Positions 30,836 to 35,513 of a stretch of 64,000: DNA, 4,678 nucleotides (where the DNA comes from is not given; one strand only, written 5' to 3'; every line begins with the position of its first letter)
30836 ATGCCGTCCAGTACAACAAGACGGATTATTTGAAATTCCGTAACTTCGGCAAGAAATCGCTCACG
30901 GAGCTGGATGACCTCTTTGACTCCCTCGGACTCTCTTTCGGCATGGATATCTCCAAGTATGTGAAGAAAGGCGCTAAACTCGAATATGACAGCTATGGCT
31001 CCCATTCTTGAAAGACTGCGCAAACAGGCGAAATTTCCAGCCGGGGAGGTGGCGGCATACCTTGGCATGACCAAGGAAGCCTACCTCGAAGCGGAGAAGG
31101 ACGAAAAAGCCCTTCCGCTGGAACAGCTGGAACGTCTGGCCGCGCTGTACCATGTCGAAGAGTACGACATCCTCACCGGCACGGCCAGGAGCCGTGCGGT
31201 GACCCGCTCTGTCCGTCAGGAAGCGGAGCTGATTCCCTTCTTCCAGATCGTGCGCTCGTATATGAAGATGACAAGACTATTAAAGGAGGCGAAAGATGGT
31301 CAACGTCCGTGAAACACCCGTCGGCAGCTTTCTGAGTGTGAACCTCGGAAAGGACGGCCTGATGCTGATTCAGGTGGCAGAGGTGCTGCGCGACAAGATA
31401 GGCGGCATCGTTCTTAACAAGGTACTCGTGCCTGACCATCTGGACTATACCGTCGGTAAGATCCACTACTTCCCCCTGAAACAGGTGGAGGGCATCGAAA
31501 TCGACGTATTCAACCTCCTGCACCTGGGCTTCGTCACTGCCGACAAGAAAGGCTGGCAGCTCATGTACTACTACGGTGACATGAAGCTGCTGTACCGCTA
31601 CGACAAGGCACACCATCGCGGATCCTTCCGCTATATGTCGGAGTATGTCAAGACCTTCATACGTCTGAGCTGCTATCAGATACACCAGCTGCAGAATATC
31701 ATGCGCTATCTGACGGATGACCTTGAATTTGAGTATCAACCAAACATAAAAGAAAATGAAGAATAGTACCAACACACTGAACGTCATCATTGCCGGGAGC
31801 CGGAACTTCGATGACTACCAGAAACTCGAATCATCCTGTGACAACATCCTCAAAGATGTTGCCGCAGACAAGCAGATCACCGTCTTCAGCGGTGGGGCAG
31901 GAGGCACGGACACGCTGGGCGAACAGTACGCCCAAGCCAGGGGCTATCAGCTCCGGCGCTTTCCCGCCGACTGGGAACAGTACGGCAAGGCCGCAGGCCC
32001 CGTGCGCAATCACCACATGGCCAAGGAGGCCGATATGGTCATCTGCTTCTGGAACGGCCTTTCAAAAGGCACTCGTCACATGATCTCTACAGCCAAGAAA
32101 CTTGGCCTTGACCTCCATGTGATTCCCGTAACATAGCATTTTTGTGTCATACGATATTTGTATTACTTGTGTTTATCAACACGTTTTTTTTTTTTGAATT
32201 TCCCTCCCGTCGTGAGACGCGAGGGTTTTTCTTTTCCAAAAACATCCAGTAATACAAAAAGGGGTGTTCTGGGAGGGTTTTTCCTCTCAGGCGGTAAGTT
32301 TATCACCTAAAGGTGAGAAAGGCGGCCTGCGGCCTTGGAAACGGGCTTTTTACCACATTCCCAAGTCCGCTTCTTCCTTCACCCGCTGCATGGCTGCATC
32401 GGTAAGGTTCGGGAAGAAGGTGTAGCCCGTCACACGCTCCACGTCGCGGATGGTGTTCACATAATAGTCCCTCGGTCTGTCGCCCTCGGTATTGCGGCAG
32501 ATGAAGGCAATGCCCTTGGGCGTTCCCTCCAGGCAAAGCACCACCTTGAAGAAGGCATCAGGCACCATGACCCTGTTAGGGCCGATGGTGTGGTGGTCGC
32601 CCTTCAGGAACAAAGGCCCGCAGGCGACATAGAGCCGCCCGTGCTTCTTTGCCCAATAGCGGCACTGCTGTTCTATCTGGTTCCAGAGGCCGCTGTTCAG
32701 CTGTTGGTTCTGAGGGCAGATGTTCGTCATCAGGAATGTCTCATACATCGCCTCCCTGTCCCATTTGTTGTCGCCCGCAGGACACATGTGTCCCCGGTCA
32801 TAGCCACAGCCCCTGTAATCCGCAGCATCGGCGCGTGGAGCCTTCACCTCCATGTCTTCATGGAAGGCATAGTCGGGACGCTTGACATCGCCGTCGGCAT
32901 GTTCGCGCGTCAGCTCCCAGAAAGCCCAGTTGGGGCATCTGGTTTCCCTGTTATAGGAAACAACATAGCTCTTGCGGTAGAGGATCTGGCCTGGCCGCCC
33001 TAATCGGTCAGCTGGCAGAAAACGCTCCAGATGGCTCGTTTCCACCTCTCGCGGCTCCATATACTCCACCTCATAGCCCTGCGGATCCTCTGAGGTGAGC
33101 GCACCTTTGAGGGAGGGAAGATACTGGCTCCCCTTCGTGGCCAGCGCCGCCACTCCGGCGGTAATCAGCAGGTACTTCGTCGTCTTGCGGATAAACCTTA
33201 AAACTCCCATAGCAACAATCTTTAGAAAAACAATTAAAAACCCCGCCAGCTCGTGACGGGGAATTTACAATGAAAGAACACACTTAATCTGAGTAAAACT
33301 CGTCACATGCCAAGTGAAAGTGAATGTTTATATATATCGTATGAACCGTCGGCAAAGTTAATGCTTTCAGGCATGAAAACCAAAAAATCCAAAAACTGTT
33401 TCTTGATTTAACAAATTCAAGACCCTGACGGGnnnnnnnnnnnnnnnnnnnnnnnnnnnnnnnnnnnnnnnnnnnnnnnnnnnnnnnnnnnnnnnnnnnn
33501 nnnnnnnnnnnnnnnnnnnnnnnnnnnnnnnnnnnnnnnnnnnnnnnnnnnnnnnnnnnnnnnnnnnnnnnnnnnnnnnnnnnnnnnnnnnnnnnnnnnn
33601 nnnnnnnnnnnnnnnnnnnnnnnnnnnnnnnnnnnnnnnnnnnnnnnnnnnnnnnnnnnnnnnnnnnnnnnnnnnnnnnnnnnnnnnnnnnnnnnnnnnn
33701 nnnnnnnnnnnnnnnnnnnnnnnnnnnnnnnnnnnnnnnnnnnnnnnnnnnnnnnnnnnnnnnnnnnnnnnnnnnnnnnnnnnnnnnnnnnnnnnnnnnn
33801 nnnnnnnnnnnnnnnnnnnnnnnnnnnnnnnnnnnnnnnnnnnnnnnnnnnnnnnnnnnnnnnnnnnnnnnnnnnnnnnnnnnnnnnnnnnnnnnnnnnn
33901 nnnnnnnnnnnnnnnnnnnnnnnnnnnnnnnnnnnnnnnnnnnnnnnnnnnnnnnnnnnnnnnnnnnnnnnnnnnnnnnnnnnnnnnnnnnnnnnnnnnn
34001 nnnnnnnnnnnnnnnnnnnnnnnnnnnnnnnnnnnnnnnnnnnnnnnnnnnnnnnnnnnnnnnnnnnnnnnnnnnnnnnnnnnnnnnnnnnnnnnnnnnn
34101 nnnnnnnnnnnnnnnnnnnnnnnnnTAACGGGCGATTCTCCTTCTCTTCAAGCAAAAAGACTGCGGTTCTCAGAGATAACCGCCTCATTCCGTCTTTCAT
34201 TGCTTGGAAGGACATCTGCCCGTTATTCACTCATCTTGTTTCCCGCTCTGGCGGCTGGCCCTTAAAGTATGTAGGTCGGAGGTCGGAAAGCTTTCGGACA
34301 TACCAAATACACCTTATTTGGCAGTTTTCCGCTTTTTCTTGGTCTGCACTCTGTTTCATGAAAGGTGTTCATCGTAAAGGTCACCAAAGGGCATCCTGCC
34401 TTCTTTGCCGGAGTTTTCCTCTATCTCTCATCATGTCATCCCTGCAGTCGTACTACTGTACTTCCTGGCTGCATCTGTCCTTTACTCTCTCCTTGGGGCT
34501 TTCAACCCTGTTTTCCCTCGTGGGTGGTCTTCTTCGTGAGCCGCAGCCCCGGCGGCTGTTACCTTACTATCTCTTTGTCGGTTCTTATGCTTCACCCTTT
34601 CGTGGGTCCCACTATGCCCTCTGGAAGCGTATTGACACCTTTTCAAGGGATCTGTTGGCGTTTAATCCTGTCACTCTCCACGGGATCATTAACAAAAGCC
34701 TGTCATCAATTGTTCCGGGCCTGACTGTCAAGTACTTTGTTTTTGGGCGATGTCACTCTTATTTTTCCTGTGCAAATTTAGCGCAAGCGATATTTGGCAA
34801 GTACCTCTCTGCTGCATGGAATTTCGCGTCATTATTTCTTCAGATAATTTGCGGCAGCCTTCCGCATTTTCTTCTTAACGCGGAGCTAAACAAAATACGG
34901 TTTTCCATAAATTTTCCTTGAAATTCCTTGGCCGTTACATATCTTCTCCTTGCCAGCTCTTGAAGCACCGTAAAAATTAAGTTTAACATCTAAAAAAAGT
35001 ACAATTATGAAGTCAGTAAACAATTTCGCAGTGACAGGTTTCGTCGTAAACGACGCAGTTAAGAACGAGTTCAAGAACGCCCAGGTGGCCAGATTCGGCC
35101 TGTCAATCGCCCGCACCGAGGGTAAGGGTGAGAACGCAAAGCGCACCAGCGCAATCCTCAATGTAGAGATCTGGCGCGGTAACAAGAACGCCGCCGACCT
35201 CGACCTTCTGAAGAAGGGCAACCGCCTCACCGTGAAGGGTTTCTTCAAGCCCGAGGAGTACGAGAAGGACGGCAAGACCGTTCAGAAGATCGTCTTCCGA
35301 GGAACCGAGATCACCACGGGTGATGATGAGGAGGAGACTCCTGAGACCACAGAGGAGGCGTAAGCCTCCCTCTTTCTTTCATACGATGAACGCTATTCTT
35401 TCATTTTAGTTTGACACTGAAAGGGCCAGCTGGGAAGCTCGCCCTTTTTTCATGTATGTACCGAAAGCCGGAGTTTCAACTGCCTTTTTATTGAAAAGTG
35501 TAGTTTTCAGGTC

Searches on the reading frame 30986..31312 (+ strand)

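Call 11: search_protein_families(library=pfam, proteins=[window:30986-31312:+], max_evalue=0.01)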
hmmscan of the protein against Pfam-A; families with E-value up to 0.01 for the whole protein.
window:30986-31312:+ (108 aa): 2 families
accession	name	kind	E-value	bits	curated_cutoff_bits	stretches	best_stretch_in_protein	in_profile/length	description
PF01381.28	HTH_3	-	1.2e-05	25.7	23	1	8-59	1-52/55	Helix-turn-helix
PF13560.12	HTH_31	-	6.6e-05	23.6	27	1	8-58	6-57/64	Helix-turn-helix domain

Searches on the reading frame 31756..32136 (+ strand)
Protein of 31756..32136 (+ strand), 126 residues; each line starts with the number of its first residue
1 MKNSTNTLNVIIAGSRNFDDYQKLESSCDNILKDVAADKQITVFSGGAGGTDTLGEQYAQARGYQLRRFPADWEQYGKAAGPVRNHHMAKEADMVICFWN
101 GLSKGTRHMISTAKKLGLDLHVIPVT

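Call 32: search_protein_families(library=pfam, proteins=[window:31756-32136:+], max_evalue=0.01)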
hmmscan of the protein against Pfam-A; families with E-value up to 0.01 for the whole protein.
window:31756-32136:+ (126 aa): 2 families
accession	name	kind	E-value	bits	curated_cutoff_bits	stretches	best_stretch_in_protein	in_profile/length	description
PF10686.14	YAcAr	-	8.4e-16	58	28.2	1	10-76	3-66/66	YspA, cpYpsA-related SLOG family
PF02481.21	DNA_processg_A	-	0.00048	19.8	29.6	1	8-60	45-94/212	DNA recombination-mediator protein A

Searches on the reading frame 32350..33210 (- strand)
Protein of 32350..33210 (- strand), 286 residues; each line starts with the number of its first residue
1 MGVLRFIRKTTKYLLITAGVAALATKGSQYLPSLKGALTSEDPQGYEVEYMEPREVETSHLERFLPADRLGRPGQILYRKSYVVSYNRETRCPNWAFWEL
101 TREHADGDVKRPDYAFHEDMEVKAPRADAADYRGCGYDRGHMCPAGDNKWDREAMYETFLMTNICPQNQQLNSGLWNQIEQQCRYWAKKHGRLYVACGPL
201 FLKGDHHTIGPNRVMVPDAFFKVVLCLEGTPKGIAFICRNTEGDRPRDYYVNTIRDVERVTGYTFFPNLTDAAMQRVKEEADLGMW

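Call 11: search_protein_families(library=pfam, proteins=[window:32350-33210:-], max_evalue=0.01)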
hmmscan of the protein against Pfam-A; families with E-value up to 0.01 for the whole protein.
window:32350-33210:- (286 aa): 1 family
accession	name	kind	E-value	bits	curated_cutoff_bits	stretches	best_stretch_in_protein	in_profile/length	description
PF01223.29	Endonuclease_NS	-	1.7e-52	178.7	23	1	75-271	17-222/223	DNA/RNA non-specific endonuclease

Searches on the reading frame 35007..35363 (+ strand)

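Call 32: search_protein_families(library=pfam, proteins=[window:35007-35363:+], max_evalue=0.01)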
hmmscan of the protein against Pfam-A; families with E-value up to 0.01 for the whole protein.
window:35007-35363:+ (118 aa): 1 family
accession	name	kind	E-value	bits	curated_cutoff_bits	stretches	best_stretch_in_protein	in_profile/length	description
PF00436.31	SSB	-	1.1e-07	32.3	26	1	4-94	1-93/104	Single-strand binding protein family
